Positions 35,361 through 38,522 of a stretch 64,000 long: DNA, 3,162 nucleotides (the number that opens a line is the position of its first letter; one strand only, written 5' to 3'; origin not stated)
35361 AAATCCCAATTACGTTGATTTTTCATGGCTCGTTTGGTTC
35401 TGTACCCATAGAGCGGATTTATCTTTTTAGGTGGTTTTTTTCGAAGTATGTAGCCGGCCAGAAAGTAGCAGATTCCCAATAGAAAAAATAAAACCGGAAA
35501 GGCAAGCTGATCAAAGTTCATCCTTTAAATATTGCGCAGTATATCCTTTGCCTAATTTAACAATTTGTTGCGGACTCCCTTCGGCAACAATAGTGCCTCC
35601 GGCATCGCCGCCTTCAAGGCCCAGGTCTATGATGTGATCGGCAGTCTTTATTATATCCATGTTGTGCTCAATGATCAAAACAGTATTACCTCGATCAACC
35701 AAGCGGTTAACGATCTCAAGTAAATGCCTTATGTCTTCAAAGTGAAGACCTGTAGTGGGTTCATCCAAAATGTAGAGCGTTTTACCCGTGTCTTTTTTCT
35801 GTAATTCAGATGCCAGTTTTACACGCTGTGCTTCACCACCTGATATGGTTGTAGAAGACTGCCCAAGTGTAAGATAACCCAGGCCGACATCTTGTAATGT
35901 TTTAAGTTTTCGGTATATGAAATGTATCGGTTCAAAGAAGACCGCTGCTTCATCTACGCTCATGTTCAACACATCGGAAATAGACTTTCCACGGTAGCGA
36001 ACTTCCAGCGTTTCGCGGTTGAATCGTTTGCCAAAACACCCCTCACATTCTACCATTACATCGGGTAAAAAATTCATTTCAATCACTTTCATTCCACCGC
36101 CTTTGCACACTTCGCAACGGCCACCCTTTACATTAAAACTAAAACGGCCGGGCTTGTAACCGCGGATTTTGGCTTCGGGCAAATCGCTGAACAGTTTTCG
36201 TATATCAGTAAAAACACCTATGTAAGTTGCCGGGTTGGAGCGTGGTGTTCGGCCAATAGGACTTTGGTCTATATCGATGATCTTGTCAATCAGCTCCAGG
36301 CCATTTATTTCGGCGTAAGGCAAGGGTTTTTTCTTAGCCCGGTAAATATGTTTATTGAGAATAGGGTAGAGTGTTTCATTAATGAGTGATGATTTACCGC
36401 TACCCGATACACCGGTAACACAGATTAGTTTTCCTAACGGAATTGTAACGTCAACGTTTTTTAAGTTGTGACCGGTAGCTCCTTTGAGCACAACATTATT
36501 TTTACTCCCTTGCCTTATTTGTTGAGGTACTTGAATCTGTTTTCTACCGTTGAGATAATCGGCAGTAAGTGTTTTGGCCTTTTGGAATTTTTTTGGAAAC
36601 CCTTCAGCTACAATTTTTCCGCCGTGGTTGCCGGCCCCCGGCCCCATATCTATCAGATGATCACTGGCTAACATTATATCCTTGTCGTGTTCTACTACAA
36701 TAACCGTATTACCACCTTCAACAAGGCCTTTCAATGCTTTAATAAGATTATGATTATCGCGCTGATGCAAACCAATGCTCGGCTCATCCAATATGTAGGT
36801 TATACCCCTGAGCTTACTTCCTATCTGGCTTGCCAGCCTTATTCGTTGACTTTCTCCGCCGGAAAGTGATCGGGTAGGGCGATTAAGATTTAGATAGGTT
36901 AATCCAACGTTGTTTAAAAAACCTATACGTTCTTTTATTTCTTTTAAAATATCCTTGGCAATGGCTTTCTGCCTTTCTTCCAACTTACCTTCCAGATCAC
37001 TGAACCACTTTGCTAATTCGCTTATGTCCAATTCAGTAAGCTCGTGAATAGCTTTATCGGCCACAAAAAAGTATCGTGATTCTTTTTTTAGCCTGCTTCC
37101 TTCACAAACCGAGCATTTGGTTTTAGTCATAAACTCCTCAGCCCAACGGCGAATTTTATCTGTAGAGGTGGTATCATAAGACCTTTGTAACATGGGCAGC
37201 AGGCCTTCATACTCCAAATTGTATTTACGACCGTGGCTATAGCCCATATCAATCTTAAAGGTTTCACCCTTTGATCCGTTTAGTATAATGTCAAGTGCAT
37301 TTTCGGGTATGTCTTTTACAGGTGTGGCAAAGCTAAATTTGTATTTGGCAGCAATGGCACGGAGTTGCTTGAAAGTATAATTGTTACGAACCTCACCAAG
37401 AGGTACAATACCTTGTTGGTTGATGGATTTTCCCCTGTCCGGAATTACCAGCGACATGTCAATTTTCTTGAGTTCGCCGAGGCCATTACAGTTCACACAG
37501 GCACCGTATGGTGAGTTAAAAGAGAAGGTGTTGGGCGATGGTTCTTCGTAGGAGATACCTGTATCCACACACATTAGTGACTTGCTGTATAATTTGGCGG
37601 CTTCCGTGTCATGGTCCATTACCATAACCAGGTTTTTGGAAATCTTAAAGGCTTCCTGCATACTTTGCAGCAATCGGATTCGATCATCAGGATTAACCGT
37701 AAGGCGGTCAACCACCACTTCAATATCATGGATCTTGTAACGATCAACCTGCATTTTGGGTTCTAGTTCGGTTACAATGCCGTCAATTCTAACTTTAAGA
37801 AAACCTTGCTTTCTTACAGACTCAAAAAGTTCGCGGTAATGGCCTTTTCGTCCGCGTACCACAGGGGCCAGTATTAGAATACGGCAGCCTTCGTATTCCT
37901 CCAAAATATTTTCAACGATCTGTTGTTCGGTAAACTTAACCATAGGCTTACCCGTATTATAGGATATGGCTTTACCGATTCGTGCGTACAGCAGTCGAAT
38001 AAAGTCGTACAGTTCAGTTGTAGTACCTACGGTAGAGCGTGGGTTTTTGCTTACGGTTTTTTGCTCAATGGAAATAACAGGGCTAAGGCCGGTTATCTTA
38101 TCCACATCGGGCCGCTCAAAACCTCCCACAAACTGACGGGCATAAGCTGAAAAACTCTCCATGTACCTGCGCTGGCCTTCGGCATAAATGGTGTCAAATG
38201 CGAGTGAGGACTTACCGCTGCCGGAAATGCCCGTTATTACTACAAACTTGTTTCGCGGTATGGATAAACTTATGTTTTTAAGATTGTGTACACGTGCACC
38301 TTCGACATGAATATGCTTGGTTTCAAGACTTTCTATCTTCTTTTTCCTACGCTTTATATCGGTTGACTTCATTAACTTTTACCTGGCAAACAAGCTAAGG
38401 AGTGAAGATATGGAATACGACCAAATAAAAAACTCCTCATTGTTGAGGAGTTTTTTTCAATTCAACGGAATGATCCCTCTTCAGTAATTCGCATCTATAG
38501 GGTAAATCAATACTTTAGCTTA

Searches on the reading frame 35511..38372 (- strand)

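Call 30: search_protein_families(library=pfam, proteins=[window:35511-38372:-], max_evalue=0.01)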
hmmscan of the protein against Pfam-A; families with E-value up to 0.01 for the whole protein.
window:35511-38372:- (953 aa): 19 families
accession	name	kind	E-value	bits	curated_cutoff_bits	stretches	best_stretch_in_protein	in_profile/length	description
PF17760.6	UvrA_inter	-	7.7e-33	113.1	23.3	1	148-254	2-108/109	UvrA interaction domain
PF17755.6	UvrA_DNA-bind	-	1.9e-29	102.6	23.2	1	305-412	1-109/110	UvrA DNA-binding domain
PF00005.33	ABC_tran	-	1.9e-20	74.3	25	3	823-874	89-137/137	ABC transporter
PF02463.25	SMC_N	-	3.7e-09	36.8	40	0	28-66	7-49/220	RecF/RecN/SMC N terminal domain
PF13191.12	AAA_16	-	7.2e-08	33.5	32.6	0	648-686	25-63/167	AAA ATPase domain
PF20703.3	nSTAND1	-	8.1e-08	32.7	27.1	0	648-675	34-61/379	Novel STAND NTPase 1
PF03193.22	RsgA_GTPase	-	8.3e-08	32.7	30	0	614-666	74-125/174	RsgA GTPase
PF13555.12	AAA_29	-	2.7e-06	27.5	27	0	641-664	16-39/61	P-loop containing region of AAA domain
PF20720.3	nSTAND3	-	0.0001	22.5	27.2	0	40-63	16-39/155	Novel STAND NTPase 3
PF13304.12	AAA_21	-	0.00022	21.8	27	1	851-900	245-295/304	AAA domain, putative AbiEii toxin, Type IV TA system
PF13401.12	AAA_22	-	0.00024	21.9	27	0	648-668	6-26/130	AAA domain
PF13175.12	AAA_15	-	0.00043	20.5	32.1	0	392-558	203-365/374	AAA ATPase domain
PF13173.12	AAA_14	-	0.00094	19.6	27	0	41-66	2-27/129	AAA domain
PF13481.12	AAA_25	-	0.0014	18.7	27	0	34-61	26-53/195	AAA domain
PF13238.12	AAA_18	-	0.0025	18.7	29.4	0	650-664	1-15/128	AAA domain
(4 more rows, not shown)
